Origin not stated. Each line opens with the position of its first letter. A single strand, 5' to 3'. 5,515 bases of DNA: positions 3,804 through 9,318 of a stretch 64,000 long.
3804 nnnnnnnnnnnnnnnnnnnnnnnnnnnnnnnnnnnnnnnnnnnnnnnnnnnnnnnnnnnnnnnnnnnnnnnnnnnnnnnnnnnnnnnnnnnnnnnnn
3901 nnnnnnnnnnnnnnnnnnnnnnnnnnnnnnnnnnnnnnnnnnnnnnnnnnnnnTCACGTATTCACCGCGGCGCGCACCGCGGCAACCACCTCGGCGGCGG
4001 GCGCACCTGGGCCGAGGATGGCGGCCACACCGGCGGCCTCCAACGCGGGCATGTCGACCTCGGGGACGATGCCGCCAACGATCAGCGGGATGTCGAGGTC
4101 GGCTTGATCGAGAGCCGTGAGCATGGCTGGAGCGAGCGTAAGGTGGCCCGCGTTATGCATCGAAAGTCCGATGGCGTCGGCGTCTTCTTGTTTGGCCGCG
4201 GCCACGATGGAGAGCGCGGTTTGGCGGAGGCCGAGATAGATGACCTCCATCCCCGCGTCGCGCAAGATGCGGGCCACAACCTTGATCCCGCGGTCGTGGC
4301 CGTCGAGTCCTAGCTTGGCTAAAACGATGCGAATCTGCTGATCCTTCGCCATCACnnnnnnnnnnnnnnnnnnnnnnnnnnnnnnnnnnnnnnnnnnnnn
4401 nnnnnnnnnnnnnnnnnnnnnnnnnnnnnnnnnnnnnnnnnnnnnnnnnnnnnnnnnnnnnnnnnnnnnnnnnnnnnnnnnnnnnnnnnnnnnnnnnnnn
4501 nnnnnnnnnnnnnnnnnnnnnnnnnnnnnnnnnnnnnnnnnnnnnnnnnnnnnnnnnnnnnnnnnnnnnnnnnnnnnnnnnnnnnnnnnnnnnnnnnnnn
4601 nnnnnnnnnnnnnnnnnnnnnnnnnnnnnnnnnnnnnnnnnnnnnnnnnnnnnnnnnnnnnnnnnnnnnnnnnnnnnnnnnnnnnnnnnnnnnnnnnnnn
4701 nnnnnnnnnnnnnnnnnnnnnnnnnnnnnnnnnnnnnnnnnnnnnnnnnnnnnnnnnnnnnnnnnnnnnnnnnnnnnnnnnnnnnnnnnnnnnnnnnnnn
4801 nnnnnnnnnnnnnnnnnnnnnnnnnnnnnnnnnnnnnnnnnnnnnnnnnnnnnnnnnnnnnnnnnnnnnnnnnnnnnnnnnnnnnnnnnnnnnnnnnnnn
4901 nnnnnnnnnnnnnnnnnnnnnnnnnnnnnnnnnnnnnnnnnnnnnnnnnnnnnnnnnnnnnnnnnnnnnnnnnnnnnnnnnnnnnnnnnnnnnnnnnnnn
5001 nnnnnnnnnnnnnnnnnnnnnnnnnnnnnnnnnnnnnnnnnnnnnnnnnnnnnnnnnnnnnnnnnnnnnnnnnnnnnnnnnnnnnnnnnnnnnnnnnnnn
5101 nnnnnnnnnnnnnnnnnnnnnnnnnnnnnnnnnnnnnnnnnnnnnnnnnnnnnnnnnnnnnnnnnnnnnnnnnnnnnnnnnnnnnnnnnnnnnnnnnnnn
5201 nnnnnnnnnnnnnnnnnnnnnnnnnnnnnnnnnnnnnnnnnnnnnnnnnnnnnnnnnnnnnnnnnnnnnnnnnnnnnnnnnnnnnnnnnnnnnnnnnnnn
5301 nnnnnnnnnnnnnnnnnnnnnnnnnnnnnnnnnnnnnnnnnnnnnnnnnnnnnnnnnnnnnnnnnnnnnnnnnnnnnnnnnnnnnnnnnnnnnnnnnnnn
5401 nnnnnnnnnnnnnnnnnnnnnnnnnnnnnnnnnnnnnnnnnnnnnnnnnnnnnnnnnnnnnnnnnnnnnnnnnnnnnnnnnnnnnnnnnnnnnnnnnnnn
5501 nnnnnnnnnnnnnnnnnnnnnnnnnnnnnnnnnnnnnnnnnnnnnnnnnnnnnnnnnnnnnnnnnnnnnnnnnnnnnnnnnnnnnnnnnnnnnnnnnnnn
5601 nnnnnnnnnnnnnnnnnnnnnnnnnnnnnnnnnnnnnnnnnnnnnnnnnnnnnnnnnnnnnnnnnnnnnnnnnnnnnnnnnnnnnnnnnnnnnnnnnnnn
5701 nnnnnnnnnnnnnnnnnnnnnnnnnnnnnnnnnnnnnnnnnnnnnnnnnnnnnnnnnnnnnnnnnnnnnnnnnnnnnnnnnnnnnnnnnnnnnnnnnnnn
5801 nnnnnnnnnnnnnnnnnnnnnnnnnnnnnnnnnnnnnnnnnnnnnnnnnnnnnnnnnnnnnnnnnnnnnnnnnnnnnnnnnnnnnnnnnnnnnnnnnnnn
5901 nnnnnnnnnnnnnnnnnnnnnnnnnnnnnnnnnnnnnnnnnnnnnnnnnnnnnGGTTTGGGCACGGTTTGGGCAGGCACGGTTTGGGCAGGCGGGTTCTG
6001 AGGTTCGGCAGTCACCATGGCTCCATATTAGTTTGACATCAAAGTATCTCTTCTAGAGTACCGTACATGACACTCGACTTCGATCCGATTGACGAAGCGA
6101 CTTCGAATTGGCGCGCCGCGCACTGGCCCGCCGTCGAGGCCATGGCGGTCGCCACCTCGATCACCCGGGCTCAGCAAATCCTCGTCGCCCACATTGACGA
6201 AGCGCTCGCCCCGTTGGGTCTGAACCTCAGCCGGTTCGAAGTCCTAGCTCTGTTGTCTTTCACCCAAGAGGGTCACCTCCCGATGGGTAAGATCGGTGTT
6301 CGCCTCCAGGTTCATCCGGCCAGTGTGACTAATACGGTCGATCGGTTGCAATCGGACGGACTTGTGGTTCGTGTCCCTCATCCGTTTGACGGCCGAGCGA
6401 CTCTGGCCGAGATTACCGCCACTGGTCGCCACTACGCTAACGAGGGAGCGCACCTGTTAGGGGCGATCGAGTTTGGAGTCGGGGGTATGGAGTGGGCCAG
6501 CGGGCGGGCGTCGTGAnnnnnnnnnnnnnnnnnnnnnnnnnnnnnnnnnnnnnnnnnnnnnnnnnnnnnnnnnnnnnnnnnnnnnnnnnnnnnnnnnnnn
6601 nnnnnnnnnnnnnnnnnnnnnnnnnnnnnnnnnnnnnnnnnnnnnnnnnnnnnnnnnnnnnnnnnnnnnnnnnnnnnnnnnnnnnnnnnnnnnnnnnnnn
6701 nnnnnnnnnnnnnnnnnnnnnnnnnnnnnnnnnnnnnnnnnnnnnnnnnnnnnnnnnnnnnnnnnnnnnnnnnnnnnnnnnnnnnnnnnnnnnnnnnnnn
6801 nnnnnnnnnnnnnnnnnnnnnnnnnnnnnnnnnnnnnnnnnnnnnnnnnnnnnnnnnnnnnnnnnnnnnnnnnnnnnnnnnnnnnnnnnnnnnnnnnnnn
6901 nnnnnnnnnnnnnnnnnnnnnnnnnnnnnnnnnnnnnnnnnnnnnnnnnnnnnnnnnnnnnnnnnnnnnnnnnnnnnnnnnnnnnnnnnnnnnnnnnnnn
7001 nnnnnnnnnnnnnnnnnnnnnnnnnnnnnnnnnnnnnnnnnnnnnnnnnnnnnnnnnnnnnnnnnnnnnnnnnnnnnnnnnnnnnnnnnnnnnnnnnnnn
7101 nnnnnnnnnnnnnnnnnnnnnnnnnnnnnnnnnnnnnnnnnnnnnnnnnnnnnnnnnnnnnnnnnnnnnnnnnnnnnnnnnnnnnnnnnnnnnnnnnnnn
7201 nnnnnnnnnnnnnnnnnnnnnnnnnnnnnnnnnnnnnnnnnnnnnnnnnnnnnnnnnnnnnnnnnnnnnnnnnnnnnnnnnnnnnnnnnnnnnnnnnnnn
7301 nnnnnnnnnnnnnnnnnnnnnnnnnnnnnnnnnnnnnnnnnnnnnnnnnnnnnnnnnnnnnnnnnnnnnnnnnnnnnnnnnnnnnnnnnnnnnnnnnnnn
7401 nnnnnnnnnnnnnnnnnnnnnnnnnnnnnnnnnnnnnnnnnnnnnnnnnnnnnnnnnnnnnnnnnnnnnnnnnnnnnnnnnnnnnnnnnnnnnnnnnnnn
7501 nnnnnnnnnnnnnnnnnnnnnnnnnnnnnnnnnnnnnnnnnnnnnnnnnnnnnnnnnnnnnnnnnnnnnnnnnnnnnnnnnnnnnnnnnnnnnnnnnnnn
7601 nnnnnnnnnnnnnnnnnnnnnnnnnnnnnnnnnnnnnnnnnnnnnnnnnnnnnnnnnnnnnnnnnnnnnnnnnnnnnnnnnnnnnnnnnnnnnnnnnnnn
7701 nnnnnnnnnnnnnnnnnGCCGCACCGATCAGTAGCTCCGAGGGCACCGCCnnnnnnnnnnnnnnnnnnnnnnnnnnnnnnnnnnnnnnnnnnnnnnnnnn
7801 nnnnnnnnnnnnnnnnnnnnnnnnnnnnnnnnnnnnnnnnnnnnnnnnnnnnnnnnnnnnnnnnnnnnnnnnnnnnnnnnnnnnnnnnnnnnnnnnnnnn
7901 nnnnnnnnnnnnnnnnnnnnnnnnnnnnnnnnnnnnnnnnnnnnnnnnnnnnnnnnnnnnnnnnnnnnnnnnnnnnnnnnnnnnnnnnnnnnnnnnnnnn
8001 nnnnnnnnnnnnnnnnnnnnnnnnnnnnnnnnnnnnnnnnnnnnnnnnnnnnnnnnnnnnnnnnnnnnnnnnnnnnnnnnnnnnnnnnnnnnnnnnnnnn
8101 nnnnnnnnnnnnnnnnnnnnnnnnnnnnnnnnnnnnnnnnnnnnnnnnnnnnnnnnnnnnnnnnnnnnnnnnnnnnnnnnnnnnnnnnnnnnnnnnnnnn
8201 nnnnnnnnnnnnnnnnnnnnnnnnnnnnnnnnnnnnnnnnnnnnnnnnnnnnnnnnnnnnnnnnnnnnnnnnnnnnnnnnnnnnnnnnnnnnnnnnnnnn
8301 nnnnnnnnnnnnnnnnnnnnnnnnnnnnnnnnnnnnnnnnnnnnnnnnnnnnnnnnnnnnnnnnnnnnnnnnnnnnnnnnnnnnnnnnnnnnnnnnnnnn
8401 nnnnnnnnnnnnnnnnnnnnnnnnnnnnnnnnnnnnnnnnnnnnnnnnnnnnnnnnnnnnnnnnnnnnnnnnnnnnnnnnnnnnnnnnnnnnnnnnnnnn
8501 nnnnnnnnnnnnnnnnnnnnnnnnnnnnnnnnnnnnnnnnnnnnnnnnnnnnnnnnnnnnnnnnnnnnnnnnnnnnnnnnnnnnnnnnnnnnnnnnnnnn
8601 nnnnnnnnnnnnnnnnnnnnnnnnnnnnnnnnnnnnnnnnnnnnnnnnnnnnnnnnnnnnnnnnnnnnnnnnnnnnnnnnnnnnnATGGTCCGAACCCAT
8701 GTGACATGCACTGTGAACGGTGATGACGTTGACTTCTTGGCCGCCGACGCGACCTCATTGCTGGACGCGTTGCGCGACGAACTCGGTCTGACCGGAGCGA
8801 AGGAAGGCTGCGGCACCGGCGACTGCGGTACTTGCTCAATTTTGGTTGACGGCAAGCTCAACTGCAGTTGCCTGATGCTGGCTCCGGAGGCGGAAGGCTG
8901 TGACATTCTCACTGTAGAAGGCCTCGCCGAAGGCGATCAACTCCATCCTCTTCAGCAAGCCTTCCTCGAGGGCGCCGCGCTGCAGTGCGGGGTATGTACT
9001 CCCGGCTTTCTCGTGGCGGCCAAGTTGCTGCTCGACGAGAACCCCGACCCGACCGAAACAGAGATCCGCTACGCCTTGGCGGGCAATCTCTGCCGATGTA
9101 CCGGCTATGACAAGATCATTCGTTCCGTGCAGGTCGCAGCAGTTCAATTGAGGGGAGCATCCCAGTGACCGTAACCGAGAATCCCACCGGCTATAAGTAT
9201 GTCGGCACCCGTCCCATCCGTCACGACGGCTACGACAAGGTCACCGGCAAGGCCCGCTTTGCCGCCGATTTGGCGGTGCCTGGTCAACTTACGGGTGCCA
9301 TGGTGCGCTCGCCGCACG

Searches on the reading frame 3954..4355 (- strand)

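Call 16: search_protein_families(library=pfam, proteins=[window:3954-4355:-])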
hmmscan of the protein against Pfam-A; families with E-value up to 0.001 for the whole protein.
window:3954-4355:- (133 aa): 1 family
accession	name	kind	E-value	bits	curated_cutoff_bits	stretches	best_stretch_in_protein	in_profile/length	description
PF02310.24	B12-binding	-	1.1e-26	93.5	32.1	1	9-124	2-120/121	B12 binding domain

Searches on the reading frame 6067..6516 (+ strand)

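Call 16: search_protein_families(library=pfam, proteins=[window:6067-6516:+])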
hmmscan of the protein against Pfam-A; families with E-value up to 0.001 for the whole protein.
window:6067-6516:+ (149 aa): 3 families
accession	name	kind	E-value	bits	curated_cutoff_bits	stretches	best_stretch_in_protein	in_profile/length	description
PF12802.13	MarR_2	-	3.9e-11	43.4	27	1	50-111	1-61/61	MarR family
PF01047.28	MarR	-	7.4e-10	39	24.6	1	52-111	1-58/59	MarR family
PF01325.25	Fe_dep_repress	-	1.4e-05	25.6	26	1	75-104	27-56/60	Iron dependent repressor, N-terminal DNA binding domain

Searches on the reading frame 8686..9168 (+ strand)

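Call 16: search_protein_families(library=pfam, proteins=[window:8686-9168:+])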
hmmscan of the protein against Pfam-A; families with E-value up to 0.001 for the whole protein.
window:8686-9168:+ (160 aa): 2 families
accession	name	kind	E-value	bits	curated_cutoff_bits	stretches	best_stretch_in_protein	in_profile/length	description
PF01799.25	Fer2_2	-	6.6e-30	103.5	30.3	1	76-149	1-75/75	[2Fe-2S] binding domain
PF00111.32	Fer2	-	2.9e-07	30.7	21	1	9-60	2-53/77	2Fe-2S iron-sulfur cluster binding domain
